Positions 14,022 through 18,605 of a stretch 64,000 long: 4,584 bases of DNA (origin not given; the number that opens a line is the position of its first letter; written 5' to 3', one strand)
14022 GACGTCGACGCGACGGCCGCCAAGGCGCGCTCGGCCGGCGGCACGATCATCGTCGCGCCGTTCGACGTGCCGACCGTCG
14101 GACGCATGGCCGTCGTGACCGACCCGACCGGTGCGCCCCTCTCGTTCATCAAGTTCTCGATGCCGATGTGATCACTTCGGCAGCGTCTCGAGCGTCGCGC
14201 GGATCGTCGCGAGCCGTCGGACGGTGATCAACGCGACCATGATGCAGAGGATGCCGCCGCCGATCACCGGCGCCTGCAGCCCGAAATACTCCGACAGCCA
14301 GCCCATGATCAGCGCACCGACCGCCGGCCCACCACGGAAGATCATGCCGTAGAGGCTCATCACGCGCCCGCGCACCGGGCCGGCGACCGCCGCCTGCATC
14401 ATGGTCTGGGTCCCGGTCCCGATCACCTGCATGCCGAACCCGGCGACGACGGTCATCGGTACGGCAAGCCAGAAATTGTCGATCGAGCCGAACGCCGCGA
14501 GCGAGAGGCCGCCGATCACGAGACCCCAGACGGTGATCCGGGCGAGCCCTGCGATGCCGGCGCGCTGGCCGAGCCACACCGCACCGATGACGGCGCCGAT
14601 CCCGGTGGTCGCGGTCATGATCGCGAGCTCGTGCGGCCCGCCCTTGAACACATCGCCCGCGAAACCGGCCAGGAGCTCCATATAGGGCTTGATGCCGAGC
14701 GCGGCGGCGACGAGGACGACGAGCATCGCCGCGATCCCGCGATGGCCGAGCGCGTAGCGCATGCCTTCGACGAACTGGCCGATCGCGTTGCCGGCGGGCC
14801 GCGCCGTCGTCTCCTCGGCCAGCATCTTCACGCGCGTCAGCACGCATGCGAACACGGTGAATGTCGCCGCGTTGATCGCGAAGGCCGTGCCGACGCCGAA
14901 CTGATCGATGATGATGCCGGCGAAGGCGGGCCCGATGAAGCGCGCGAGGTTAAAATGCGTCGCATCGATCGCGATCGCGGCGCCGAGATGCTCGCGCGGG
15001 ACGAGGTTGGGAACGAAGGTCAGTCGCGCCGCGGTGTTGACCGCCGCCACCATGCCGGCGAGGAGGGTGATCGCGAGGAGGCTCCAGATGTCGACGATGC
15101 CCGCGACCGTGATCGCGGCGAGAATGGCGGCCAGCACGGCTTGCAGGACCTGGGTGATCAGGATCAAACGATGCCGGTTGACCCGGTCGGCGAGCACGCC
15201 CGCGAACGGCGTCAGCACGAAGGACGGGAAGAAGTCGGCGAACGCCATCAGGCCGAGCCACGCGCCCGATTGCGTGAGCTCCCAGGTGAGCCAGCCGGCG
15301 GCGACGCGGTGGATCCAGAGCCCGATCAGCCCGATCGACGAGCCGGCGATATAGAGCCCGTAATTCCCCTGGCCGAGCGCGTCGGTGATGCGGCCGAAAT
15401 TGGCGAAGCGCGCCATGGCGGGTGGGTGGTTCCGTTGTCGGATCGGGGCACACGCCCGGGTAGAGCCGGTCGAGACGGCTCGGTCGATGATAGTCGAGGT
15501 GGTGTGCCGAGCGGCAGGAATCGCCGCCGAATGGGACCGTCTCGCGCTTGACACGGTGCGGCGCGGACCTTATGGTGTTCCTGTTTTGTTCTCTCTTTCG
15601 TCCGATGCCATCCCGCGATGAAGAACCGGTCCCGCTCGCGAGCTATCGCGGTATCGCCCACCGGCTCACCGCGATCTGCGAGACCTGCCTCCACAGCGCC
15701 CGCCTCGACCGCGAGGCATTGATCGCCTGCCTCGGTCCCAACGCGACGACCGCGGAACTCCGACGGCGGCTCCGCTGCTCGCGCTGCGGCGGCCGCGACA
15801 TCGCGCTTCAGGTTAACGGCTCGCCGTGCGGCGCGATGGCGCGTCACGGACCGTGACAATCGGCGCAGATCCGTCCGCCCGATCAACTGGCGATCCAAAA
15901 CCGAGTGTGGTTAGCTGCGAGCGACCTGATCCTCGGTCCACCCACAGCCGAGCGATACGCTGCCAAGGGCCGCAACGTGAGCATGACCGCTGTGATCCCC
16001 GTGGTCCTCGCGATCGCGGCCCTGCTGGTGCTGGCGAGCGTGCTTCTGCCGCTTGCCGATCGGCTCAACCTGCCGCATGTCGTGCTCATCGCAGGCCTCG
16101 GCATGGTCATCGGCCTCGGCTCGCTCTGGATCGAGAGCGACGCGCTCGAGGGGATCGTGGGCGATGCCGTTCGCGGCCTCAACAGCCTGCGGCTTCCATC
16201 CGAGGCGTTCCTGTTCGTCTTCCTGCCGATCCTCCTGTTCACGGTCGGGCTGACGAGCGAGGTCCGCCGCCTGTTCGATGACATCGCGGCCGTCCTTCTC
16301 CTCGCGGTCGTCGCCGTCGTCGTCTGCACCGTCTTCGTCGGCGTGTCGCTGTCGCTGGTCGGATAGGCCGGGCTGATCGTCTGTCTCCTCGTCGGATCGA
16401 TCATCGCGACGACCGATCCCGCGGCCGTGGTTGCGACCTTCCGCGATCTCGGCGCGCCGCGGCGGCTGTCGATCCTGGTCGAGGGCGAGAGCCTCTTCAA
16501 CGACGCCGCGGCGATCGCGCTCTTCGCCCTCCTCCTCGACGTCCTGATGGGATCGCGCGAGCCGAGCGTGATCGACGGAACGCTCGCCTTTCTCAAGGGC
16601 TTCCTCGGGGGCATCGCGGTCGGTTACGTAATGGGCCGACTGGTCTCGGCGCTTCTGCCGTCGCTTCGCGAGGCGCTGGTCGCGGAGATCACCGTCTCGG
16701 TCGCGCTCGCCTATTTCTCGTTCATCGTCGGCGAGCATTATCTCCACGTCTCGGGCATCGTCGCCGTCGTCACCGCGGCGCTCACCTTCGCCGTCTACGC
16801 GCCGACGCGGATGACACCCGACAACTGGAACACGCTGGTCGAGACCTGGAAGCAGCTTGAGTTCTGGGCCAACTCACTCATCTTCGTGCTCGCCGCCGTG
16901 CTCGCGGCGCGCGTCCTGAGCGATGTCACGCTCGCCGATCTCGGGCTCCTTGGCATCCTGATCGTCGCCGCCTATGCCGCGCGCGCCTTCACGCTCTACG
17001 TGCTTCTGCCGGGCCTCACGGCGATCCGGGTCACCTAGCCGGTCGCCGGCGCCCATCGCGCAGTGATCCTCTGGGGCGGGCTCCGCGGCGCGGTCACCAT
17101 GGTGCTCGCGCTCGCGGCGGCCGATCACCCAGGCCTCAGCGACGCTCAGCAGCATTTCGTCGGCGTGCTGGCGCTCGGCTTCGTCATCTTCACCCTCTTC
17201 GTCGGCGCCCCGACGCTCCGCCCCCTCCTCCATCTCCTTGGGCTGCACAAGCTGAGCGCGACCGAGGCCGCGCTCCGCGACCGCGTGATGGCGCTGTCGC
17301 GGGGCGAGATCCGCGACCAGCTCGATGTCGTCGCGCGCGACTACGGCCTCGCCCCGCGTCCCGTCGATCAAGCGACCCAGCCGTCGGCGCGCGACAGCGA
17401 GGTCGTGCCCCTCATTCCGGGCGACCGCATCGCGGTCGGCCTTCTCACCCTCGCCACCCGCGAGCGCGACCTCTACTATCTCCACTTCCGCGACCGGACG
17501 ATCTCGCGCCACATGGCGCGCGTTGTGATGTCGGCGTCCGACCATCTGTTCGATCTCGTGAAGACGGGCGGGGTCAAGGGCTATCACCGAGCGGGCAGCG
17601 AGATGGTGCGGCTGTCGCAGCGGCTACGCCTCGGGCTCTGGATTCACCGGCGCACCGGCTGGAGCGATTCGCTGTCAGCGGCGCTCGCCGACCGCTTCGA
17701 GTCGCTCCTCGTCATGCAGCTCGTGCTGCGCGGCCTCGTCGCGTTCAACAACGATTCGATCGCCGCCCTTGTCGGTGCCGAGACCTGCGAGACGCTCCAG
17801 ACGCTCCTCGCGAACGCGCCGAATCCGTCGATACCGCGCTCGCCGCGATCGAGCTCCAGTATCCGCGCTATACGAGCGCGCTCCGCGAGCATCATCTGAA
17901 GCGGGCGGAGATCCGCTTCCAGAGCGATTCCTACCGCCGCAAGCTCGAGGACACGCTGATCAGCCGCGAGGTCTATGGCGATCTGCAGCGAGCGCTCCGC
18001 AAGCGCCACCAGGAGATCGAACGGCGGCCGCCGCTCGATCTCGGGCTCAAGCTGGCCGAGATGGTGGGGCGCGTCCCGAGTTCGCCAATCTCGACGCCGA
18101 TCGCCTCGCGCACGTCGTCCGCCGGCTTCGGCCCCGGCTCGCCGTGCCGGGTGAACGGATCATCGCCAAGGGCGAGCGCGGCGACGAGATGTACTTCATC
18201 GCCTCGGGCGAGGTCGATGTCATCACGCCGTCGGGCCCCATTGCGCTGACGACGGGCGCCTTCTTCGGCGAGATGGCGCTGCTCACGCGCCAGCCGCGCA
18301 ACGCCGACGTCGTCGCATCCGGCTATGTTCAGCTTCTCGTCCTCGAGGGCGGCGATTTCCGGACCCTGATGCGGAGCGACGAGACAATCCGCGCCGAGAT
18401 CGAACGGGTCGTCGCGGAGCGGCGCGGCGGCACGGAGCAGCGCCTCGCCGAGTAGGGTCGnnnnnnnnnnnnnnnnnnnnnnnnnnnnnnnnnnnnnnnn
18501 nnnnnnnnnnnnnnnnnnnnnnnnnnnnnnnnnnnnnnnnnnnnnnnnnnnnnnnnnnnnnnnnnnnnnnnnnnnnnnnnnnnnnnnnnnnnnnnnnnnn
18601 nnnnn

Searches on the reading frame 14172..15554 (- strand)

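Call 42: search_protein_families(library=pfam, proteins=[window:14172-15554:-], max_evalue=0.00001)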
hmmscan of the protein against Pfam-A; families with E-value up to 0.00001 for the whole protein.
window:14172-15554:- (460 aa): 2 families
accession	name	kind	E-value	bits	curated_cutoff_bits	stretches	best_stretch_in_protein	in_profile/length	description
PF05977.19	MFS_3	-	9.2e-48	163.4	27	1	71-446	18-392/524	Transmembrane secretion effector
PF07690.21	MFS_1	-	5.7e-32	111.4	33.4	2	75-283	8-217/347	Major Facilitator Superfamily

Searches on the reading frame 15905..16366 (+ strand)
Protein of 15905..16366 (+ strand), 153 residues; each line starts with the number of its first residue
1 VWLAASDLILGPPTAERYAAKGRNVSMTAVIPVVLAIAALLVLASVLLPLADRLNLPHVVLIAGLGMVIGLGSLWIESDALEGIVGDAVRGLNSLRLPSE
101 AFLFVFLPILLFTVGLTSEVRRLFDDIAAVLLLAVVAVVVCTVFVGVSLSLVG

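Call 42: search_protein_families(library=pfam, proteins=[window:15905-16366:+], max_evalue=0.00001)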
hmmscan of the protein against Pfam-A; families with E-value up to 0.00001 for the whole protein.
window:15905-16366:+ (153 aa): 1 family
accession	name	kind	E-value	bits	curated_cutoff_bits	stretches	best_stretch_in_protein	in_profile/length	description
PF00999.27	Na_H_Exchanger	-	9.5e-10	38.3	26.2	1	43-151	2-95/375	Sodium/hydrogen exchanger, transmembrane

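Call 61: find_encoding_contigs(protein=window:15983-16363:+, flank=6000, max_places=5)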
Protein seq(127 aa) (127 aa): no gene with exactly this product is on record in the collection.

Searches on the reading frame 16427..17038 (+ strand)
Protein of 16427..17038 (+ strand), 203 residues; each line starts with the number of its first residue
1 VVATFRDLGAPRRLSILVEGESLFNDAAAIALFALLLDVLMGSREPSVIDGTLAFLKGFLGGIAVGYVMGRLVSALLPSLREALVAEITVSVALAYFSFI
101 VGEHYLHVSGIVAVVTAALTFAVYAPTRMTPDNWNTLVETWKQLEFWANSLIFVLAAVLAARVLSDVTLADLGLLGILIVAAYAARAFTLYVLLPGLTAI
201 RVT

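Call 42: search_protein_families(library=pfam, proteins=[window:16427-17038:+], max_evalue=0.00001)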
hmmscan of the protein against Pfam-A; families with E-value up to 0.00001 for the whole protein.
window:16427-17038:+ (203 aa): 1 family
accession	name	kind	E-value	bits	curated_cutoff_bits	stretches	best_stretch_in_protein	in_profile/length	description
PF00999.27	Na_H_Exchanger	-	1.8e-20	73.6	26.2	1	2-197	122-312/375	Sodium/hydrogen exchanger, transmembrane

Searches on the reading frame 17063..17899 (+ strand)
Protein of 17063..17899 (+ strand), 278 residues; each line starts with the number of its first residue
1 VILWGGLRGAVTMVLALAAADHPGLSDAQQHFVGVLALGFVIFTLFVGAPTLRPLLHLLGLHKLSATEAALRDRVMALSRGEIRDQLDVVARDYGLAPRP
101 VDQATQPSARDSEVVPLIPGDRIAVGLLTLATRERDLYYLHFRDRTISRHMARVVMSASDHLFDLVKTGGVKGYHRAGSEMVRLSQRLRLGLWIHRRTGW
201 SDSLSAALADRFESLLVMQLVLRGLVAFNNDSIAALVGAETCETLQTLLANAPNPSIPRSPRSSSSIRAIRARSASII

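Call 42: search_protein_families(library=pfam, proteins=[window:17063-17899:+], max_evalue=0.00001)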
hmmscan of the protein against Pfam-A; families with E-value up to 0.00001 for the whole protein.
window:17063-17899:+ (278 aa): 0 families

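Call 62: find_encoding_contigs(protein=window:17063-17896:+, flank=6000, max_places=5)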
Protein seq(278 aa) (278 aa): 2 contigs read that carry it; 2 places shown.
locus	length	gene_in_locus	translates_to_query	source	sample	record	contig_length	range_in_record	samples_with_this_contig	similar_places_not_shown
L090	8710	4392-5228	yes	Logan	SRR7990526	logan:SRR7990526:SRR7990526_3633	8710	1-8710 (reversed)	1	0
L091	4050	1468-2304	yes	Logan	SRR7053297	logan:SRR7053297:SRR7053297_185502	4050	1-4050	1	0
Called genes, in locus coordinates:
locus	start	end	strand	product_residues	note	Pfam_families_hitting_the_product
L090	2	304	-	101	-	?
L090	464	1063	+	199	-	PF28549:NDPSase_N, PF00293:NUDIX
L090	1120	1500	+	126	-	PF00903:Glyoxalase, PF18029:Glyoxalase_6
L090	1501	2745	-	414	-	PF05977:MFS_3, PF07690:MFS_1, PF12832:MFS_1_like (faint), PF07690:MFS_1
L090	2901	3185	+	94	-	-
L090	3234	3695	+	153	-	PF00999:Na_H_Exchanger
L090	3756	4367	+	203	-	PF00999:Na_H_Exchanger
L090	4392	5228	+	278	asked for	-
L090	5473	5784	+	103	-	PF00027:cNMP_binding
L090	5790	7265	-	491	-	PF00501:AMP-binding, PF13193:AMP-binding_C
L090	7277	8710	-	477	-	?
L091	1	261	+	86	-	?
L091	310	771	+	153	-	PF00999:Na_H_Exchanger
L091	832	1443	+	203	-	PF00999:Na_H_Exchanger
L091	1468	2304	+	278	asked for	-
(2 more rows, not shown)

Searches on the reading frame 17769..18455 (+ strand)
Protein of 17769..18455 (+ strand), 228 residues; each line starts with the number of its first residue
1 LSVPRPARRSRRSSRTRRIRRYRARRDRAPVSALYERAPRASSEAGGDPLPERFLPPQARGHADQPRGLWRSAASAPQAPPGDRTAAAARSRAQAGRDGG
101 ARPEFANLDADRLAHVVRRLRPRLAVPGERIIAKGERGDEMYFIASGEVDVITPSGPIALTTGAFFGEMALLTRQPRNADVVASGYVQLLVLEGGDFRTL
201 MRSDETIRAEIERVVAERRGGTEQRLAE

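Call 56: search_protein_families(library=pfam, proteins=[window:17769-18455:+], max_evalue=0.0001)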
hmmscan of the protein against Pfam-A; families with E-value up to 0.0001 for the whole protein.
window:17769-18455:+ (228 aa): 1 family
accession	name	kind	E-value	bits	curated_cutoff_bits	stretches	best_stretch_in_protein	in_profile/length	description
PF00027.35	cNMP_binding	-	2.4e-19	69.5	27.5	1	127-204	6-89/89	Cyclic nucleotide-binding domain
